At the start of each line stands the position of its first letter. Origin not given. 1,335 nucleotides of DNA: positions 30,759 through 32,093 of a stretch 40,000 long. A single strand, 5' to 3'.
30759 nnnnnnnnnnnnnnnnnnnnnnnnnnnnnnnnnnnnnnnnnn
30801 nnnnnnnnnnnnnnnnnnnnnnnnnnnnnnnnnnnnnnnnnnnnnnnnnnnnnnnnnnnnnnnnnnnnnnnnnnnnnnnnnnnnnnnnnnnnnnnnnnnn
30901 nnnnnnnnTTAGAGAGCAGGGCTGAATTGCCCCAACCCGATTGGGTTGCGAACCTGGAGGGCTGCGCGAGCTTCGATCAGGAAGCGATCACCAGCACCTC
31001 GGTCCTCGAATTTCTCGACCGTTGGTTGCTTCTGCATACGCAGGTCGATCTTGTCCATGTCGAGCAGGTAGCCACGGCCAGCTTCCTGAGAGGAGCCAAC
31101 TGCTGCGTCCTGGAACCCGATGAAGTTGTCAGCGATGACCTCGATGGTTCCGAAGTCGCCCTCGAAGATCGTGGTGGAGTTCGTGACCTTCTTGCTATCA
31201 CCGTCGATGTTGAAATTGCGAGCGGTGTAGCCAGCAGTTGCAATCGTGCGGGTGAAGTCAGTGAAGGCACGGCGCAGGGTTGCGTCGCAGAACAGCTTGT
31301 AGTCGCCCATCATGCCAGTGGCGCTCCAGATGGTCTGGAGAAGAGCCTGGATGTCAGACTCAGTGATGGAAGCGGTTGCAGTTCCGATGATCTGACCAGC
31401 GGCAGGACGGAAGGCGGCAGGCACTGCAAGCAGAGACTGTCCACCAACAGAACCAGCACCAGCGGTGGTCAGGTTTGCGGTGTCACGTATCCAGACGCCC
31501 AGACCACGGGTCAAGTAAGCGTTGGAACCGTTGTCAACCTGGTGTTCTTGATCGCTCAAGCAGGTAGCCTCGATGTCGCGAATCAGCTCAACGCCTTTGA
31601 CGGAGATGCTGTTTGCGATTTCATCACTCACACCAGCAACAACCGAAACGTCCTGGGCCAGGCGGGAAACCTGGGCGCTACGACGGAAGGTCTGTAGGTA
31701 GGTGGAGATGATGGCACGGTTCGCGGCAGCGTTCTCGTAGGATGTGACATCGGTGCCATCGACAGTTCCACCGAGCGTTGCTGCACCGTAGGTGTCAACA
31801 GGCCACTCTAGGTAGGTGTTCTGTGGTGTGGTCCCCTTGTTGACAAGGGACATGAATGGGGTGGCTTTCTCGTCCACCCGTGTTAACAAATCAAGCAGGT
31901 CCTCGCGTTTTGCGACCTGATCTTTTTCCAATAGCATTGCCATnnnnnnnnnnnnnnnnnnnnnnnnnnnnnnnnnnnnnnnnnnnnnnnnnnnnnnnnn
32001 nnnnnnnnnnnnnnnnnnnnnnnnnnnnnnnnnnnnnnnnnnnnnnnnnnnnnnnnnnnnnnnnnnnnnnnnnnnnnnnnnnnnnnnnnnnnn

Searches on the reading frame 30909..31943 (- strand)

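Call 43: search_protein_families(library=pfam, proteins=[window:30909-31943:-], max_evalue=0.001)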
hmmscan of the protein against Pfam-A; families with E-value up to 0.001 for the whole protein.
window:30909-31943:- (344 aa): 1 family
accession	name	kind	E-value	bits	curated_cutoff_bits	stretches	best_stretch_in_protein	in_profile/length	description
PF17236.8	SU10_MCP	-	1e-44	153.7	24.1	1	10-338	8-286/292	SU10 major capsid protein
